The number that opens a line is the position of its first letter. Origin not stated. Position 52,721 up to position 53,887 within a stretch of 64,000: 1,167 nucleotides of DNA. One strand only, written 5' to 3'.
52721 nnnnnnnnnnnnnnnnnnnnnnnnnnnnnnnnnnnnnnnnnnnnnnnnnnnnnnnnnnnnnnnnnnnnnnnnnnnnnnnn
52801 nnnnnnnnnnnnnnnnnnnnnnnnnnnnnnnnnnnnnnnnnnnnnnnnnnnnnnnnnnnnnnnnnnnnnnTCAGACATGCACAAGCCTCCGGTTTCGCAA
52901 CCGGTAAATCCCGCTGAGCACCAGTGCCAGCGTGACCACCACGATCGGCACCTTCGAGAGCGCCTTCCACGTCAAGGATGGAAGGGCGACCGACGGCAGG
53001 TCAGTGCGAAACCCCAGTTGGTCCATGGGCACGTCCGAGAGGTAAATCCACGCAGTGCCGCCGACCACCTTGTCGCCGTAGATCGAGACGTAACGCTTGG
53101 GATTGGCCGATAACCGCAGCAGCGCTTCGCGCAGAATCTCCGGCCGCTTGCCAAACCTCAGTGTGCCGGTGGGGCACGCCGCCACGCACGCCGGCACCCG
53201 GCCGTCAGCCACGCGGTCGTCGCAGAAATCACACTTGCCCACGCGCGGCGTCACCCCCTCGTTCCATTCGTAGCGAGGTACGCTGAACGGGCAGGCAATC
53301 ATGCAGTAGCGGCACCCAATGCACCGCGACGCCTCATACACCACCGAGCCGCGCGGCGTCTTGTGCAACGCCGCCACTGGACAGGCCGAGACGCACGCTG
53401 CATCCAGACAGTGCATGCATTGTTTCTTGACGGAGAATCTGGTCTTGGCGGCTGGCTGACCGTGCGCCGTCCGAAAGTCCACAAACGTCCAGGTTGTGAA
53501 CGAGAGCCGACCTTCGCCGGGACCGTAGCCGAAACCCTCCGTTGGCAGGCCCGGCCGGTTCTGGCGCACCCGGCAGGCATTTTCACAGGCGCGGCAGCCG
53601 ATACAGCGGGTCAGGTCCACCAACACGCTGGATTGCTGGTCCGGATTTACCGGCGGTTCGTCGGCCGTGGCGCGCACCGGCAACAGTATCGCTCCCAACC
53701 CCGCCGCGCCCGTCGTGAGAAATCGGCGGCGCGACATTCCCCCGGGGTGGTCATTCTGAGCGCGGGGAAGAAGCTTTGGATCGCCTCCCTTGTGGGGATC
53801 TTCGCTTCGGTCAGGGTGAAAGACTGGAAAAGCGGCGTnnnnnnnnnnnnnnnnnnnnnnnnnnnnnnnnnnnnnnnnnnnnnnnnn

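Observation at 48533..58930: Tandemly duplicated inner-membrane cytochrome modules: 2 CbcL-like fusions followed by 2 (octahaem c / Tat 4Fe-4S / NrfD) triplets in one co-directional 12-gene array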

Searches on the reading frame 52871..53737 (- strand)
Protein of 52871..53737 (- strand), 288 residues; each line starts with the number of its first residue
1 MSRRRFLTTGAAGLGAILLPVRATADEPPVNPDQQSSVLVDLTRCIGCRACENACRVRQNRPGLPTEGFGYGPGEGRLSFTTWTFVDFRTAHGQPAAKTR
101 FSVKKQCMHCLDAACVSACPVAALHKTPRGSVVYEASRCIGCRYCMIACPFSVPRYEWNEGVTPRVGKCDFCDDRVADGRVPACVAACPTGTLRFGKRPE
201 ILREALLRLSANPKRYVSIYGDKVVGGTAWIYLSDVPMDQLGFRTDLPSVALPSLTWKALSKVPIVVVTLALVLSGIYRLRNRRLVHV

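Call 5: search_protein_families(library=pfam, proteins=[window:52871-53737:-], max_evalue=0.01)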
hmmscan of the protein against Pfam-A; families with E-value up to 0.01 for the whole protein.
window:52871-53737:- (288 aa): 13 families
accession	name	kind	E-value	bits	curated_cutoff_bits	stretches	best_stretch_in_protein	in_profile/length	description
PF13247.11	Fer4_11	-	5.1e-23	81.6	26.2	1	104-198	7-100/100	4Fe-4S dicluster domain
PF12838.12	Fer4_7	-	5.6e-15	56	27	2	106-152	1-51/52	4Fe-4S dicluster domain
PF12797.12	Fer4_2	-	1.2e-11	44.2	24.5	2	132-151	3-22/22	4Fe-4S binding domain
PF13237.11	Fer4_10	-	2e-11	44.1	25.5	2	132-189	2-53/53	4Fe-4S dicluster domain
PF12837.12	Fer4_6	-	7.5e-11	41.9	25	2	132-153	2-23/24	4Fe-4S binding domain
PF13187.11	Fer4_9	-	8e-11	42.2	27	1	138-191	1-50/52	4Fe-4S dicluster domain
PF00037.32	Fer4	-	3.7e-10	39.6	21.1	2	133-152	2-21/24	4Fe-4S binding domain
PF13183.11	Fer4_8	-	3.9e-07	31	27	1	42-62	2-22/68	4Fe-4S dicluster domain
PF12800.12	Fer4_4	-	5e-07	29.9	24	1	43-57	2-16/17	4Fe-4S binding domain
PF14697.11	Fer4_21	-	4.3e-06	27.2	35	1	105-151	6-53/59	4Fe-4S dicluster domain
PF13484.11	Fer4_16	-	2.4e-05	25.4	30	0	106-131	1-23/66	4Fe-4S double cluster binding domain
PF13534.11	Fer4_17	-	4e-05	24.5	22.2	0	106-136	1-29/61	4Fe-4S dicluster domain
PF12798.12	Fer4_3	-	9.5e-05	23.4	27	0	139-151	1-13/15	4Fe-4S binding domain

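Call 6: search_protein_families(library=ncbifam, proteins=[window:52871-53737:-], max_evalue=0.01)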
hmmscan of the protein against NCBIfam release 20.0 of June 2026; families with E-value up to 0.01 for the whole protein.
window:52871-53737:- (288 aa): 53 families (the best 25 are shown)
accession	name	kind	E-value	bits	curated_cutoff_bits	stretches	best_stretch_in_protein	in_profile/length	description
NF045715.1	sulf_resp_HmcB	equivalog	1.4e-83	280.5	420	1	3-284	2-285/307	sulfate respiration complex iron-sulfur protein HmcB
NF008134.0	PRK10882.1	equivalog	3e-60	204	263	1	1-252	2-283/329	hydrogenase 2 operon protein HybA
TIGR01582.1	FDH-beta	equivalog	2.3e-45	154.9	334.7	1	24-275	8-263/283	formate dehydrogenase subunit beta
TIGR02951.1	DMSO_dmsB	equivalog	7.9e-31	107.3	214.1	1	38-201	4-156/161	DMSO/selenate family reductase complex B subunit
NF045797.1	DsrO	equivalog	4.7e-26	91.7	200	1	96-196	92-200/235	sulfate reduction electron transfer complex DsrMKJOP subunit DsrO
TIGR03149.1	cyt_nit_nrfC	equivalog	1.7e-25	89.7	377.6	1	32-200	35-186/225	cytochrome c nitrite reductase Fe-S protein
NF011569.0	PRK14993.1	equivalog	1.1e-22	80.6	416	1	2-192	4-182/244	tetrathionate reductase subunit TtrB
NF041782.1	mnquin_red_QrcC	equivalog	5.5e-22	78.6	400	1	38-165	3-127/239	menaquinone reductase iron-sulfur cluster-binding subunit QrcC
NF038355.1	FDH3_beta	equivalog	2.9e-21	76.3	240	1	99-172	46-121/180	formate dehydrogenase FDH3 subunit beta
NF041715.1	arsenate_red_ArrB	equivalog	1.1e-20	74.1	450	2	38-156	5-106/233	arsenate respiratory reductase iron-sulfur subunit ArrB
NF009451.0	PRK12809.1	equivalog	1.1e-19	70.2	1154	1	40-195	7-136/639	formate-dependent uric acid utilization protein YgfT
TIGR03478.1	DMSO_red_II_bet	subfamily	6.6e-19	68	480.7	2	97-195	121-217/321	DMSO reductase family type II enzyme, iron-sulfur subunit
NF009408.0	PRK12769.1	equivalog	7.9e-18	63.9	1003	1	38-196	5-145/659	formate-dependent uric acid utilization protein AegA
NF042979.1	EthbenzDh_ebdB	equivalog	1.6e-17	63.4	740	1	98-200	144-244/354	ethylbenzene dehydrogenase subunit beta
NF007658.0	PRK10330.1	equivalog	5.9e-14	52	260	2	102-215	53-169/181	electron transport protein HydN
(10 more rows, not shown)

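Call 35: search_solved_structures(query=window:52871-53737:-, max_evalue=1e-10)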
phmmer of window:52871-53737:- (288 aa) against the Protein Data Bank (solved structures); distinct sequences matched with E-value up to 1e-10: 19.
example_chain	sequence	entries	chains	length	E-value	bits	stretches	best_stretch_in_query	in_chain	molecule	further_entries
1kqf_B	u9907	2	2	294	2.2e-37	131.9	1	36-260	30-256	FORMATE DEHYDROGENASE, NITRATE-INDUCIBLE, IRON-SULFUR SUBUNIT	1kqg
6sdr_B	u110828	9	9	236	4.6e-28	101.3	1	39-223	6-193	Formate dehydrogenase, beta subunit, putative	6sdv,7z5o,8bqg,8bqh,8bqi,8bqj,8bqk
8rc8_B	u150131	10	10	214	5e-28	101.2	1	39-223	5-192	Formate dehydrogenase, beta subunit, putative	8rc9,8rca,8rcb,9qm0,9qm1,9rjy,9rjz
30gj_B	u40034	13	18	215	5.1e-28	101.2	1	39-223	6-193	Formate dehydrogenase, beta subunit, putative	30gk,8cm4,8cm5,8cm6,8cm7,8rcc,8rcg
1h0h_B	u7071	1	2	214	1.1e-22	83.6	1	38-210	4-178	FORMATE DEHYDROGENASE SUBUNIT BETA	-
6cz7_B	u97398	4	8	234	1.5e-18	70.1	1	38-190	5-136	4Fe-4S ferredoxin, iron-sulfur binding domain protein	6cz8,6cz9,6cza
2vpw_B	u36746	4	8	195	2.7e-18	69.3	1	38-198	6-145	NRFC PROTEIN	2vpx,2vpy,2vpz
4ydd_B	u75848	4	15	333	5.2e-17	65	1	94-196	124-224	DMSO reductase family type II enzyme, iron-sulfur subunit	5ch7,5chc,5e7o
6f0k_B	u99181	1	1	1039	1.8e-16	63.3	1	35-161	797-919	Fe-S-cluster-containing hydrogenase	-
2ivf_B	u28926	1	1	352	2.5e-16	62.8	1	101-197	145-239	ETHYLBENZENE DEHYDROGENASE BETA-SUBUNIT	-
7qv7_A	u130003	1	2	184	3.6e-15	59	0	105-162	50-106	Hydrogen dependent carbon dioxide reductase subunit HycB3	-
9vap_B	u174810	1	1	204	1e-14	57.5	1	39-196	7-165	4Fe-4S dicluster domain-containing protein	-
1q16_B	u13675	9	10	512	2.6e-14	56.2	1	103-195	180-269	Respiratory nitrate reductase 1 beta chain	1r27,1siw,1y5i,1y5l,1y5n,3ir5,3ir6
7z0s_B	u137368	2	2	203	2.9e-14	56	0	102-156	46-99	Formate hydrogenlyase subunit 2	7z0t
9mqx_E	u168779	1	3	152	5.5e-14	55.1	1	41-196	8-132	Fe-S-cluster-containing hydrogenase subunit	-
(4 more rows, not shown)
